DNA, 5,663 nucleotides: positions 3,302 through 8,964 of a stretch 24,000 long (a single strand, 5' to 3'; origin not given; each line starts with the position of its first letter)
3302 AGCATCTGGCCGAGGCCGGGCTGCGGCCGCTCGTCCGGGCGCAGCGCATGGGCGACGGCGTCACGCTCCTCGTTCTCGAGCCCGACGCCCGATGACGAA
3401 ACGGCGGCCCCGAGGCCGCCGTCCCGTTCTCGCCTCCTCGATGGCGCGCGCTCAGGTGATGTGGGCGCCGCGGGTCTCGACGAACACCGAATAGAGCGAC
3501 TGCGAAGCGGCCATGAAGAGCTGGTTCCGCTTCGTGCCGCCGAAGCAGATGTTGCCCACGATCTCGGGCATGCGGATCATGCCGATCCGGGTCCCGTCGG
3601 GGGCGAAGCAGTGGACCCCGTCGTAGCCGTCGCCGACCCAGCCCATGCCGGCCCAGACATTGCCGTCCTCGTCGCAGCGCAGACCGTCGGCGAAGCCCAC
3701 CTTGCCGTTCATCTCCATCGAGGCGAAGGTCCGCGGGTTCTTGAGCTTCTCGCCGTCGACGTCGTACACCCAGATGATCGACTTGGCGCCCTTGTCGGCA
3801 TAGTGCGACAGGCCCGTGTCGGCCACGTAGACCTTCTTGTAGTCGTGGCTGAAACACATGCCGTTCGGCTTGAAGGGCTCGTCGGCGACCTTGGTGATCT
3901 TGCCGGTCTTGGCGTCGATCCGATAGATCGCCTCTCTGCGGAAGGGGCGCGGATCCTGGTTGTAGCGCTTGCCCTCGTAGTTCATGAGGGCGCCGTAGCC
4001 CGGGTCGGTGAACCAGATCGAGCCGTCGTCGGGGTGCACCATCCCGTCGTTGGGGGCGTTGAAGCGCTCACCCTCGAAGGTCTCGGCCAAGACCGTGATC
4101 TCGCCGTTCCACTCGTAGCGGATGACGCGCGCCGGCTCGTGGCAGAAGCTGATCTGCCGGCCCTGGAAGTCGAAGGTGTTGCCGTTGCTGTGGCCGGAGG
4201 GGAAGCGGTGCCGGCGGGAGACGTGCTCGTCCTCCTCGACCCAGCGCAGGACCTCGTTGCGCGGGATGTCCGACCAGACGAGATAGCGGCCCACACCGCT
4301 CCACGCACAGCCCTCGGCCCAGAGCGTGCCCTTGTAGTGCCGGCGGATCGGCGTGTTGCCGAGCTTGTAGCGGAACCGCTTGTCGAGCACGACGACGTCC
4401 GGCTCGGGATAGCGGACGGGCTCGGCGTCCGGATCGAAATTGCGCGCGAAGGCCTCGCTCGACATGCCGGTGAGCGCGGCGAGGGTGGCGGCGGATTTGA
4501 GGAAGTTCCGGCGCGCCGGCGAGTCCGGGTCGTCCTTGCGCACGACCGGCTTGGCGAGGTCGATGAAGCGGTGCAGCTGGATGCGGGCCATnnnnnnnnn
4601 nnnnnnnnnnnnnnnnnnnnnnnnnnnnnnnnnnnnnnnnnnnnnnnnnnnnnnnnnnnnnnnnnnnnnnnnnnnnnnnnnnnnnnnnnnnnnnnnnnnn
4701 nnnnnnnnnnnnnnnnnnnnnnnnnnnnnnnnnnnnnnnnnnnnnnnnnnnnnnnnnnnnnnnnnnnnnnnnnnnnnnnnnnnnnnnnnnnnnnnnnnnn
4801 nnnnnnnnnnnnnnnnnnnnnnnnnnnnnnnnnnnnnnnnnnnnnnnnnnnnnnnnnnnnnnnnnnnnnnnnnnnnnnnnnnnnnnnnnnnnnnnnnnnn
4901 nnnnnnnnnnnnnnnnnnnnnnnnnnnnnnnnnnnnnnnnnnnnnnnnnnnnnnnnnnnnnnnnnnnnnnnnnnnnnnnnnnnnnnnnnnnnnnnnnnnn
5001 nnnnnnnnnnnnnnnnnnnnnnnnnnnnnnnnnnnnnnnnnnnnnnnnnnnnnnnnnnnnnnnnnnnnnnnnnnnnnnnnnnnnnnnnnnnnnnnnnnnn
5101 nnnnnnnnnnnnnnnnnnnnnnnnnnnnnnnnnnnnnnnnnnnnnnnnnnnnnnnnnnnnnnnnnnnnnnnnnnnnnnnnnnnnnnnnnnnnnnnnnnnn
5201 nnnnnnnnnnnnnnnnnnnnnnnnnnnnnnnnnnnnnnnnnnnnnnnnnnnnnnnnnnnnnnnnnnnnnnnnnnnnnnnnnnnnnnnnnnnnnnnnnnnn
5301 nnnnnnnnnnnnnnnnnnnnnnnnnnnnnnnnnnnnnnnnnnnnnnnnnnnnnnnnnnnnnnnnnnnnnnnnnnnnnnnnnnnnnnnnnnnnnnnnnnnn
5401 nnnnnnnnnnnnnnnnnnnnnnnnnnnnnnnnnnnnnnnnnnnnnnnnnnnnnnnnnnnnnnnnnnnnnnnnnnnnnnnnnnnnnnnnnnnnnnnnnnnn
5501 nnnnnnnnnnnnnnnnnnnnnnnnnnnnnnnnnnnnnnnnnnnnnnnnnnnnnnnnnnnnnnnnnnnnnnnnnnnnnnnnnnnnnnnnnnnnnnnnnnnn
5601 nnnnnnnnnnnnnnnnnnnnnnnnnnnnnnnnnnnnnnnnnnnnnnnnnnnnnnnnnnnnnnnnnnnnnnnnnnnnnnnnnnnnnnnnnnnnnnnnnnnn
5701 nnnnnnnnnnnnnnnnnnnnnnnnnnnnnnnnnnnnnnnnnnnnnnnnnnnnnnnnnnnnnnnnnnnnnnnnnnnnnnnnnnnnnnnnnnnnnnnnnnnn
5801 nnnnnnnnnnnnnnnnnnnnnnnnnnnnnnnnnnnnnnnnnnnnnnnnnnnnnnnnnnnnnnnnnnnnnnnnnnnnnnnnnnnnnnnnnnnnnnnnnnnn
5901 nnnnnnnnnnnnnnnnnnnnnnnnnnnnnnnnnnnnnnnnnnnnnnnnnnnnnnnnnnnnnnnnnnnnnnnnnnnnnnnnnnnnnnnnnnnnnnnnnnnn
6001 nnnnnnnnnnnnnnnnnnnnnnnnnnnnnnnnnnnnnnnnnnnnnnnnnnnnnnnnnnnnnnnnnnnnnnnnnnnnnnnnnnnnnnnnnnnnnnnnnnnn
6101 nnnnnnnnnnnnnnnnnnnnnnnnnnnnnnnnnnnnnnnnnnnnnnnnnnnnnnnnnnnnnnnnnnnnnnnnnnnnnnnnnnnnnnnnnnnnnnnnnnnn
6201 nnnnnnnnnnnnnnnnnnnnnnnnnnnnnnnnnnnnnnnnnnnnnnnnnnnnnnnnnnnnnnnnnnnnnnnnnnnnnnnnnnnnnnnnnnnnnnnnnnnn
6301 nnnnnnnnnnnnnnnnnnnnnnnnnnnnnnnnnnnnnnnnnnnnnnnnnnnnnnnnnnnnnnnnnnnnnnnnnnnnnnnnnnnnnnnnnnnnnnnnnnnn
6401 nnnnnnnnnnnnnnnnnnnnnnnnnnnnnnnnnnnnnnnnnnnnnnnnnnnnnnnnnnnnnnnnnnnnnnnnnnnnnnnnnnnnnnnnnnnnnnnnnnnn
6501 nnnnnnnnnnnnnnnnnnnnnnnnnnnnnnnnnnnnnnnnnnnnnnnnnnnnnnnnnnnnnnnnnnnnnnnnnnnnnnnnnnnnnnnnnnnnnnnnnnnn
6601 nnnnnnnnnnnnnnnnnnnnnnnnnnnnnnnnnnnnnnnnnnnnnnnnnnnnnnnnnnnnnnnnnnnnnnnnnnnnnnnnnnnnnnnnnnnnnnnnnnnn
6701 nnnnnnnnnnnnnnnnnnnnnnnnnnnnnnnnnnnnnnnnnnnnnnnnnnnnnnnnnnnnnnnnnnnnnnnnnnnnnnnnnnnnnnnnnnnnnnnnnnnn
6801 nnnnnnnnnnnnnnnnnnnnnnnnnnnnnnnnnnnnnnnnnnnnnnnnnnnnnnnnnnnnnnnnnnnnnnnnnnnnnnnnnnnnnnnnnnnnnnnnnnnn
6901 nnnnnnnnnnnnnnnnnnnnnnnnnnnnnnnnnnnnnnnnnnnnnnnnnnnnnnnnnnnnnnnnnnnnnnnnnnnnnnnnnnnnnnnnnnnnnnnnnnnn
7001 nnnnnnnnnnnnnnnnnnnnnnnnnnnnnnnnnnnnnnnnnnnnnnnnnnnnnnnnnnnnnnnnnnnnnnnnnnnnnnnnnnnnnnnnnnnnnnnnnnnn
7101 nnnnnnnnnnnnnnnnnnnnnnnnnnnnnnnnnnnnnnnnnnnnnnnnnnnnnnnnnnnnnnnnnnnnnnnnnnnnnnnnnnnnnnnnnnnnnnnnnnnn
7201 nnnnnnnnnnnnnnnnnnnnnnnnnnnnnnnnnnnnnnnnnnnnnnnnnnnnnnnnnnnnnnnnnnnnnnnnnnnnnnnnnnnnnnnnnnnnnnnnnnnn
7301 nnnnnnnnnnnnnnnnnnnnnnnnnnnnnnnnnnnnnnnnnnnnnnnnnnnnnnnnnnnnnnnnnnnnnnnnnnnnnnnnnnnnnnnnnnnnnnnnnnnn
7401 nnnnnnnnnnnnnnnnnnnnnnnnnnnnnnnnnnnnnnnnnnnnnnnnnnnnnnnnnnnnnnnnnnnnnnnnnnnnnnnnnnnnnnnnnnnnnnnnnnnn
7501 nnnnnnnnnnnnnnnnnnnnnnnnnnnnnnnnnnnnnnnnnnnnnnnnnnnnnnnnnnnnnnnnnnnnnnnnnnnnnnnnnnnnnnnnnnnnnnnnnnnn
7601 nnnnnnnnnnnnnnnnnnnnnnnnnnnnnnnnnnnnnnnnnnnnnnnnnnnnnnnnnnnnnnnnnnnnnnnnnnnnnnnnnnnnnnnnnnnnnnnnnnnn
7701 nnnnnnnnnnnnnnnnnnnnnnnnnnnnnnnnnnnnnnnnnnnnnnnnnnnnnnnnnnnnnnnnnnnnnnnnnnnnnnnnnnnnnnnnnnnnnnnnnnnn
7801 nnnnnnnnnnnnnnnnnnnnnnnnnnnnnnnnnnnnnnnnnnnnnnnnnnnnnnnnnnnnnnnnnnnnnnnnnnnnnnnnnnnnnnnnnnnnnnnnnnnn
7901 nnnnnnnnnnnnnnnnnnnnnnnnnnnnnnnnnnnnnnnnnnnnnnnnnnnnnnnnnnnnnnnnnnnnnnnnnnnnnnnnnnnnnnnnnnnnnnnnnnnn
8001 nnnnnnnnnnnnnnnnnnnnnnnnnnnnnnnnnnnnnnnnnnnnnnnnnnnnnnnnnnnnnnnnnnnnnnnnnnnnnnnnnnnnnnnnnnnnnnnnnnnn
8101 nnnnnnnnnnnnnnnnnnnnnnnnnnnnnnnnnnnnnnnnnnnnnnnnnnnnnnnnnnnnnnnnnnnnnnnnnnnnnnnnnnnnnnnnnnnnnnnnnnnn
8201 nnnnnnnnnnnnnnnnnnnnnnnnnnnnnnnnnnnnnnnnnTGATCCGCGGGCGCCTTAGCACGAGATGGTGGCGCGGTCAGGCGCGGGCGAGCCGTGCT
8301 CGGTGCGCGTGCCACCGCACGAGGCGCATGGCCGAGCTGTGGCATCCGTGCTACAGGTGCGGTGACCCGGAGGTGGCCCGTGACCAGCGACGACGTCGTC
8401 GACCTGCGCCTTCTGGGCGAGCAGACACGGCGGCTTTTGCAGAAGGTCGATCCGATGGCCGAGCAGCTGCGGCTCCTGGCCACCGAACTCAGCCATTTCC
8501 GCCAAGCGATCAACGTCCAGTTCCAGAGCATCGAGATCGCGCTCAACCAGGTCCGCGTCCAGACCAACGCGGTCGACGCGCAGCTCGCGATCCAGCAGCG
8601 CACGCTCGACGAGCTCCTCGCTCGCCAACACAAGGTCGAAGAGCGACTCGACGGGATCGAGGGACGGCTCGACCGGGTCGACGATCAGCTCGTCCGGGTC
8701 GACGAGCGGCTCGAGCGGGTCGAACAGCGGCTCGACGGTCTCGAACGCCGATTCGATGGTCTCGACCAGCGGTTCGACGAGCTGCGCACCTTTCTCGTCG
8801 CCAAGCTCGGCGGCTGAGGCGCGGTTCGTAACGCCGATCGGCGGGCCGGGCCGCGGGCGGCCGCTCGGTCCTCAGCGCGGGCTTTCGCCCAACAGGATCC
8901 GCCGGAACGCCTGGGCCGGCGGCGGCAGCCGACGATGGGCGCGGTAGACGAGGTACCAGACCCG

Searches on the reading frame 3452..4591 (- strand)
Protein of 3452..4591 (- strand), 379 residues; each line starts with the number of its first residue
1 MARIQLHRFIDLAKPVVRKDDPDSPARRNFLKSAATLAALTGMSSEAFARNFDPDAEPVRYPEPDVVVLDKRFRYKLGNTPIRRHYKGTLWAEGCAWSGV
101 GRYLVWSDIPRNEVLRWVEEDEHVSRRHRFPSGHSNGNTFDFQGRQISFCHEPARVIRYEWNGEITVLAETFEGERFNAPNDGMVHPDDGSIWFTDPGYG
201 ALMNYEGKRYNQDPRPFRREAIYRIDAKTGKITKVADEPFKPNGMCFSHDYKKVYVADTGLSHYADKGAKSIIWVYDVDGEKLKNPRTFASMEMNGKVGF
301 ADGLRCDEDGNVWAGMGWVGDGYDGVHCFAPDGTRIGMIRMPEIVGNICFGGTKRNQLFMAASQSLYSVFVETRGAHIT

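Call 11: search_protein_families(library=pfam, proteins=[window:3452-4591:-], max_evalue=0.001)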
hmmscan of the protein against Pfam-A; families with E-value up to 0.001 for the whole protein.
window:3452-4591:- (379 aa): 1 family
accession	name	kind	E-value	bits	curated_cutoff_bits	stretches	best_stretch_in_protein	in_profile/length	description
PF08450.18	SGL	-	2.6e-45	155.4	26.3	1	91-363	1-245/246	SMP-30/Gluconolactonase/LRE-like region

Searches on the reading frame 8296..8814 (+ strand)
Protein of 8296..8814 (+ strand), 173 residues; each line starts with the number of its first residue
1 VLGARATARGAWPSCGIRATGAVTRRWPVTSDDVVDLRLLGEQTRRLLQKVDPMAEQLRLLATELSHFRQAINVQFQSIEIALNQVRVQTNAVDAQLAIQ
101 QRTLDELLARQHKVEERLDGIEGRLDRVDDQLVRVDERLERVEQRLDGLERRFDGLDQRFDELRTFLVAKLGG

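Call 11: search_protein_families(library=pfam, proteins=[window:8296-8814:+], max_evalue=0.001)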
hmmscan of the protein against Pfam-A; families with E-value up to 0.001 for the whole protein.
window:8296-8814:+ (173 aa): 6 families
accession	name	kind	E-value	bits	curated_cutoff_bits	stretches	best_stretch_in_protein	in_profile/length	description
PF15960.10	DUF4763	-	1.1e-05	25.2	30.1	1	14-158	20-148/236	Domain of unknown function (DUF4763)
PF01519.22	DUF16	-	3.5e-05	24.7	40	0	64-150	24-103/104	Protein of unknown function DUF16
PF10779.14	XhlA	-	0.00011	22.7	34.7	0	135-164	2-31/67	Haemolysin XhlA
PF23991.1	DUF7310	-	0.00017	22.4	40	0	76-147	5-75/83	Coiled-coil region of unknown function (DUF7310)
PF07889.17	DUF1664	-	0.00021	21.8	34.6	0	79-163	39-120/124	Protein of unknown function (DUF1664)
PF01920.25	Prefoldin_2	-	0.00075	19.9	27.6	0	132-172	64-104/106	Prefoldin subunit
